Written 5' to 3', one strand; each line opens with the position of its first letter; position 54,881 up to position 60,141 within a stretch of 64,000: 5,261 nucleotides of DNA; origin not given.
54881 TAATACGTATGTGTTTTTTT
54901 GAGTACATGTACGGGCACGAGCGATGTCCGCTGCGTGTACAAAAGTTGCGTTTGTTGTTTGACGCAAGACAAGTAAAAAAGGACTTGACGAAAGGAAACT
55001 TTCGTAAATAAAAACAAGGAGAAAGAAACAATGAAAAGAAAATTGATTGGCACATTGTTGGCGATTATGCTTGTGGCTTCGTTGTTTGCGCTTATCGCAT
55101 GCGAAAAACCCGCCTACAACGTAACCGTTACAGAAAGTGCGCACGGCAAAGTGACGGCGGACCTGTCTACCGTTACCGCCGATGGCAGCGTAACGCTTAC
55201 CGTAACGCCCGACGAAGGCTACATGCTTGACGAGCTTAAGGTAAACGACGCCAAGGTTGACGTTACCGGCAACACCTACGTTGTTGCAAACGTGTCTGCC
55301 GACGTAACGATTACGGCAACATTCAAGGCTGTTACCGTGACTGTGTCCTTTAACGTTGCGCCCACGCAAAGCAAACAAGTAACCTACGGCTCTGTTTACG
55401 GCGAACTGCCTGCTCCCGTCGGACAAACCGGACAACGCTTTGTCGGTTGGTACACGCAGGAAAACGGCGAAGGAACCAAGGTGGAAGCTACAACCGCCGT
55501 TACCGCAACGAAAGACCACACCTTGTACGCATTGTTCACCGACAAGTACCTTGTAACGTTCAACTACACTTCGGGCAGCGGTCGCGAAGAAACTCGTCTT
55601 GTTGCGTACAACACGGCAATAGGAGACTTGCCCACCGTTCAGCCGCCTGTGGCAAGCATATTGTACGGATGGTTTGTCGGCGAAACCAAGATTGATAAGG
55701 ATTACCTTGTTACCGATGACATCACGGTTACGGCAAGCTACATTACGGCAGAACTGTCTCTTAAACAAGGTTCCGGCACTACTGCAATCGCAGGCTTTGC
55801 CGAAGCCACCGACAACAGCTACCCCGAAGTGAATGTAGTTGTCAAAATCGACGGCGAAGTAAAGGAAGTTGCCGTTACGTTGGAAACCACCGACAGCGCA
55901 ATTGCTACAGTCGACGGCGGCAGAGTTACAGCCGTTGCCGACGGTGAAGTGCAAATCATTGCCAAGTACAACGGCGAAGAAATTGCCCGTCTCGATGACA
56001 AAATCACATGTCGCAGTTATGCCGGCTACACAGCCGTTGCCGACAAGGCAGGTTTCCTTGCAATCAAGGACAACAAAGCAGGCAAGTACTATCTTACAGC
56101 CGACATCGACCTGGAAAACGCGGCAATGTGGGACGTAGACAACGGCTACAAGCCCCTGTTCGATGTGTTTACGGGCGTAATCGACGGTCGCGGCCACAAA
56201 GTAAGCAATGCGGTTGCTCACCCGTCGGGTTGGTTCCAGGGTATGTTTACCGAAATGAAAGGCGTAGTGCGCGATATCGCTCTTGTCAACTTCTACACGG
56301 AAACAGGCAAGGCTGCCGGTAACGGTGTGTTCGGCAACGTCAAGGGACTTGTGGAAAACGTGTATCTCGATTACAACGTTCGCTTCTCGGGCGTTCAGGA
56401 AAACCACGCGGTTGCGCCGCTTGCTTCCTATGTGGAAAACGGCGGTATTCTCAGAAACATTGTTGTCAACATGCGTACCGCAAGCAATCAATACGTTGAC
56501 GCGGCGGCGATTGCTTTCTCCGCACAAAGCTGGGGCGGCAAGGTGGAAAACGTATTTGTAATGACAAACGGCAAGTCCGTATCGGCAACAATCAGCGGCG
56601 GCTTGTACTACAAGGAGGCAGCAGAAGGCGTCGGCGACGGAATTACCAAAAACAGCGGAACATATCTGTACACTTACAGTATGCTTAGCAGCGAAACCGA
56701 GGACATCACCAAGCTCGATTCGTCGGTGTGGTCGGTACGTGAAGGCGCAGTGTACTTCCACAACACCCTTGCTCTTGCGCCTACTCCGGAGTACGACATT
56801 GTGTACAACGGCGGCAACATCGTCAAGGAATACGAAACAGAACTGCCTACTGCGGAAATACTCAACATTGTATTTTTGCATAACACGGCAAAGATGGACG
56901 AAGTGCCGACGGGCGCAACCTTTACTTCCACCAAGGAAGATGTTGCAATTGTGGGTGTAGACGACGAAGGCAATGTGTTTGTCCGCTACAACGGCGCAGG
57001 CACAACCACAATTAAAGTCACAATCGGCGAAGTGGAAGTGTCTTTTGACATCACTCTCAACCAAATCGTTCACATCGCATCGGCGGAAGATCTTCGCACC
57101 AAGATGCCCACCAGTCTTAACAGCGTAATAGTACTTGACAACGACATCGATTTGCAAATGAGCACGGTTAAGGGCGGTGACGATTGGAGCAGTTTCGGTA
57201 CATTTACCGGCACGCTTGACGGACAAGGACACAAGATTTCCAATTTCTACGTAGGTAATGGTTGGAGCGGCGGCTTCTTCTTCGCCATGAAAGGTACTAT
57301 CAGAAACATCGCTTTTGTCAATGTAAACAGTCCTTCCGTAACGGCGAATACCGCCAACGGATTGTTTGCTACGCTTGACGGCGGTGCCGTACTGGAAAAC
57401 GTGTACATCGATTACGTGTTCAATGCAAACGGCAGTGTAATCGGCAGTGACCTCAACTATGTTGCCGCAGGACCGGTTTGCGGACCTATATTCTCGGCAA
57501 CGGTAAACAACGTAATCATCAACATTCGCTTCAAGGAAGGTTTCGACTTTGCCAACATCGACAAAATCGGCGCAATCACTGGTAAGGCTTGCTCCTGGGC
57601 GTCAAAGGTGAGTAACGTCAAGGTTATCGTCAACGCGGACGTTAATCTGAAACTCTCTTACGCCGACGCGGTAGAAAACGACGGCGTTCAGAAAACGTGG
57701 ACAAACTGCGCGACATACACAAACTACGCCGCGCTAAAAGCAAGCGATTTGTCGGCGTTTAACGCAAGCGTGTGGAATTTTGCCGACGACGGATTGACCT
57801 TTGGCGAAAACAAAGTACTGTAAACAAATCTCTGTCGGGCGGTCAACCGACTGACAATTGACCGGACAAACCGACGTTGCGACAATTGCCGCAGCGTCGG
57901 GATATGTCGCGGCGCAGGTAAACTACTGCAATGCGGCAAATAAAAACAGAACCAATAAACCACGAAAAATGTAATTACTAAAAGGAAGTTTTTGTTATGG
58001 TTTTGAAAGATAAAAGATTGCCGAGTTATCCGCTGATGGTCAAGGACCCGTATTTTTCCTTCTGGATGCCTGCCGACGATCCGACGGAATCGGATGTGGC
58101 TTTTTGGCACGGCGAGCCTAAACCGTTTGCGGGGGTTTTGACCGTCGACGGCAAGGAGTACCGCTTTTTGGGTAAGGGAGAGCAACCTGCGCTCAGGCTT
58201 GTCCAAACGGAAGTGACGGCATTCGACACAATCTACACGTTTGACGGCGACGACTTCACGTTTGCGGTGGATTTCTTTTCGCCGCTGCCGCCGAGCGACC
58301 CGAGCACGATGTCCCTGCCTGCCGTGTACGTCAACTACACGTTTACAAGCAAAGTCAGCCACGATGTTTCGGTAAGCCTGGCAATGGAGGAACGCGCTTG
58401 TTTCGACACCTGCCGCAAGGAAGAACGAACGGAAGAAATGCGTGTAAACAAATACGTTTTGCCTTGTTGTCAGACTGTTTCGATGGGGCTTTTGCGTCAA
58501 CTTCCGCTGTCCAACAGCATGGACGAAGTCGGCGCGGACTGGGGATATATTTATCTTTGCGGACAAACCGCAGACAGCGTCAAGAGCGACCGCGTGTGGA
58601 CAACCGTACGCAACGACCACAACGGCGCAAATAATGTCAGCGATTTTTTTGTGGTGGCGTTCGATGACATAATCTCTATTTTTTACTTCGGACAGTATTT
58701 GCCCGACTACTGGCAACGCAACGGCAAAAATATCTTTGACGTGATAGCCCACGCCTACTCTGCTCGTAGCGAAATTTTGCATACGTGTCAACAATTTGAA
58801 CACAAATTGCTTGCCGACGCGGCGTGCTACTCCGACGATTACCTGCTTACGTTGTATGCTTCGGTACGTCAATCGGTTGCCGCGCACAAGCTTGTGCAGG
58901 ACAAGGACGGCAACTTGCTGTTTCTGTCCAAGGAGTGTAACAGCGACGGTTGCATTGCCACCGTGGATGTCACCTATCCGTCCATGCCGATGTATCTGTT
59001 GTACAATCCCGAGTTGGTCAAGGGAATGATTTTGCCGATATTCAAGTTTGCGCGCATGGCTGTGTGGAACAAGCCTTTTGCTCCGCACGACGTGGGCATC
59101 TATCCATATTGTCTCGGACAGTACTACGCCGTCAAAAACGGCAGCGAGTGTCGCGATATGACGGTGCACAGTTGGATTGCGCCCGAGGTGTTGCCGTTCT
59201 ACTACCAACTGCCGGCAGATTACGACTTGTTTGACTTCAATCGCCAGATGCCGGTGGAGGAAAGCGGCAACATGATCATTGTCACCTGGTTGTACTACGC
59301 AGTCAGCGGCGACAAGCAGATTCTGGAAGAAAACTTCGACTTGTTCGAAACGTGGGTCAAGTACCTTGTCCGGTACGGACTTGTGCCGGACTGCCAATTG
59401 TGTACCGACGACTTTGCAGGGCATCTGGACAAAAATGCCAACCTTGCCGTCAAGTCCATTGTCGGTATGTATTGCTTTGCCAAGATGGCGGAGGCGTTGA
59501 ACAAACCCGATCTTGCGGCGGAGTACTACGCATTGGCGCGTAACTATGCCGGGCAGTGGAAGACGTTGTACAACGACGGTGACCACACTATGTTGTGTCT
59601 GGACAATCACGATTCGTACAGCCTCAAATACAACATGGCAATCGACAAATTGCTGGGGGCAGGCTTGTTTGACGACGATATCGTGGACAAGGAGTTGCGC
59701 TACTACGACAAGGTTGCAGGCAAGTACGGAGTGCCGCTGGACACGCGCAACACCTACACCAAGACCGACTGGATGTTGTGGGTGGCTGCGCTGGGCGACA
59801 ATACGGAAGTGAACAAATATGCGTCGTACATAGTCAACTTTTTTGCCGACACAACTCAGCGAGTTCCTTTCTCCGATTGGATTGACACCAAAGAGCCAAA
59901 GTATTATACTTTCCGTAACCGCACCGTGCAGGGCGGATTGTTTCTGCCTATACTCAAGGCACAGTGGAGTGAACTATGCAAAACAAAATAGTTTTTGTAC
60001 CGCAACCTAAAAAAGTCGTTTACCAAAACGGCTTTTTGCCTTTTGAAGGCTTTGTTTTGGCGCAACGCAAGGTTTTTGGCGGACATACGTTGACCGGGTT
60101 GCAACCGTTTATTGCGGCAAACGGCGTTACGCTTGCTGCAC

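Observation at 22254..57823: The same seven-gene surface/import cassette occurs twice (22.3-37.1 kb and 42.5-57.8 kb)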

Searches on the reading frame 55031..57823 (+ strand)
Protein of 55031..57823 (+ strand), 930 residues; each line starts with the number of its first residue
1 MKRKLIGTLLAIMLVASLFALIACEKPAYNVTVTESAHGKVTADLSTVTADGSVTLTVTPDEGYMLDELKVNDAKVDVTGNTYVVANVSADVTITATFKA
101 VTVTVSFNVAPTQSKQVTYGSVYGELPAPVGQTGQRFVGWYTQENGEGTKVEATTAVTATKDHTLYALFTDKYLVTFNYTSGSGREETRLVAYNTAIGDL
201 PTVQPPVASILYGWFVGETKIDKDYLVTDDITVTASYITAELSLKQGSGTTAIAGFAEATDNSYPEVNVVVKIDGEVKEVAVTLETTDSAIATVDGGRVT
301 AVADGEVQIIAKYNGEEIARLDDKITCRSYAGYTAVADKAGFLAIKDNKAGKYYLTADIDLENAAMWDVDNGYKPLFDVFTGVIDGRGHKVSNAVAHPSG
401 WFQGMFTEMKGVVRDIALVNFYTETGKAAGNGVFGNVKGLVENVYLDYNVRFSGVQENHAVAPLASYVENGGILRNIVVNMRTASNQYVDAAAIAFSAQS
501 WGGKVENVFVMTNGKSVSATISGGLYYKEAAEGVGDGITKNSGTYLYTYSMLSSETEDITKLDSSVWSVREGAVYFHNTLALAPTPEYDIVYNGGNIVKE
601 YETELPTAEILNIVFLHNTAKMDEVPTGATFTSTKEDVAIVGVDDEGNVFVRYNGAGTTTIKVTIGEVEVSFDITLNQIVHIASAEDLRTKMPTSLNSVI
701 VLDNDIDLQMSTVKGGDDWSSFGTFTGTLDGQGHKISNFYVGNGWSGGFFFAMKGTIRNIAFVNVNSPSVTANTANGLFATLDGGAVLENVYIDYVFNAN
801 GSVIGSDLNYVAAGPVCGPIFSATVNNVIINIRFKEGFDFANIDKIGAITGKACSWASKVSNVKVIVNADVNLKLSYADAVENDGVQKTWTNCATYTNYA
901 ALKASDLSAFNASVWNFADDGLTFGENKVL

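Call 5: search_protein_families(library=pfam, proteins=[window:55031-57823:+], max_evalue=0.01)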
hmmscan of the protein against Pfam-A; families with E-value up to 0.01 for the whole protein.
window:55031-57823:+ (930 aa): 3 families
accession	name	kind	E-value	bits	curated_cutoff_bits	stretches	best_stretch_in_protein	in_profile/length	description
PF09479.16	Flg_new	-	9.3e-11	42.1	27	1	112-167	11-64/65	Listeria-Bacteroides repeat domain (List_Bact_rpt)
PF18998.6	Flg_new_2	-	1.9e-09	37.8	23.6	1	29-101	1-72/73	Divergent InlB B-repeat domain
PF05342.19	Peptidase_M26_N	-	0.00016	21.4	27.7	0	723-793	181-248/250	M26 IgA1-specific Metallo-endopeptidase N-terminal region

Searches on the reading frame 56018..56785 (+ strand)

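Call 73: search_protein_families(library=pfam, proteins=[window:56018-56785:+], max_evalue=5)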
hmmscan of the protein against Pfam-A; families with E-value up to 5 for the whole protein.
window:56018-56785:+ (256 aa): 2 families
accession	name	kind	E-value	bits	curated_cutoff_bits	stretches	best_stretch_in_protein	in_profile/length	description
PF16868.10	NMT1_3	-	0.024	14.7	27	1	148-233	13-98/289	NMT1-like family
PF05342.19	Peptidase_M26_N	-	0.026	14.2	27.7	1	15-89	149-219/250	M26 IgA1-specific Metallo-endopeptidase N-terminal region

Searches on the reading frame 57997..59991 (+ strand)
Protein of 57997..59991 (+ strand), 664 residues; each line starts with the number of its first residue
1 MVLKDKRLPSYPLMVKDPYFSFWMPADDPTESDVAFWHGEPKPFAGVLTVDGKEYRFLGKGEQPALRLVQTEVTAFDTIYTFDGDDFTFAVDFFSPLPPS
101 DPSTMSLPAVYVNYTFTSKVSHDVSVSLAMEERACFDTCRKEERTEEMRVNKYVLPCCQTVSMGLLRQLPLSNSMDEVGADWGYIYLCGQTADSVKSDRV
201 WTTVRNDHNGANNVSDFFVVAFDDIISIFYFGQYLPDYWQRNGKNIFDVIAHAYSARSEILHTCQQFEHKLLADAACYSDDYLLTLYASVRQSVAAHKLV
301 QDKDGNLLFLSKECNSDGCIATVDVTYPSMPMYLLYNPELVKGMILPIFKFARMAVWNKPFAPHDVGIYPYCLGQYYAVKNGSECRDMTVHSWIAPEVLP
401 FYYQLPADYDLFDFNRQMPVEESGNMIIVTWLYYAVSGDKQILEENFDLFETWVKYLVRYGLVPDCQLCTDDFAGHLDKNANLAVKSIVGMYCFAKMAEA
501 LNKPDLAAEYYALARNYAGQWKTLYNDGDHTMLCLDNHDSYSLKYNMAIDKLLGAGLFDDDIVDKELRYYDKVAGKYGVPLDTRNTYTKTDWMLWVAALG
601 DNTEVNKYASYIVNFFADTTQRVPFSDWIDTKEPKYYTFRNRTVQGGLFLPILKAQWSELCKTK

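Call 7: search_protein_families(library=pfam, proteins=[window:57997-59991:+], max_evalue=0.001)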
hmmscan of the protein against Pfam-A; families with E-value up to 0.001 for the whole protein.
window:57997-59991:+ (664 aa): 4 families
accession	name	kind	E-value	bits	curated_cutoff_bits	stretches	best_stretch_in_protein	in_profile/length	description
PF16335.10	GtaA_6_Hairpin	-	1.6e-114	383.2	24.9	1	279-650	1-341/343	Glutaminase A six helical-hairpin domain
PF17168.10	DUF5127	-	1.3e-20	74.6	28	2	78-194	3-114/229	Domain of unknown function (DUF5127)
PF16334.10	DUF4964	-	1.3e-18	66.9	30.7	1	6-64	24-82/88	Domain of unknown function (DUF4964)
PF17389.8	Bac_rhamnosid6H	-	0.00032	20.5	24.5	1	425-526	102-214/339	Bacterial alpha-L-rhamnosidase 6 hairpin glycosidase domain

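Call 67: search_protein_families(library=ncbifam, proteins=[window:57997-59991:+], max_evalue=0.01)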
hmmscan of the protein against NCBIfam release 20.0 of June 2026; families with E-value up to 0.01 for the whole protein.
window:57997-59991:+ (664 aa): 0 families
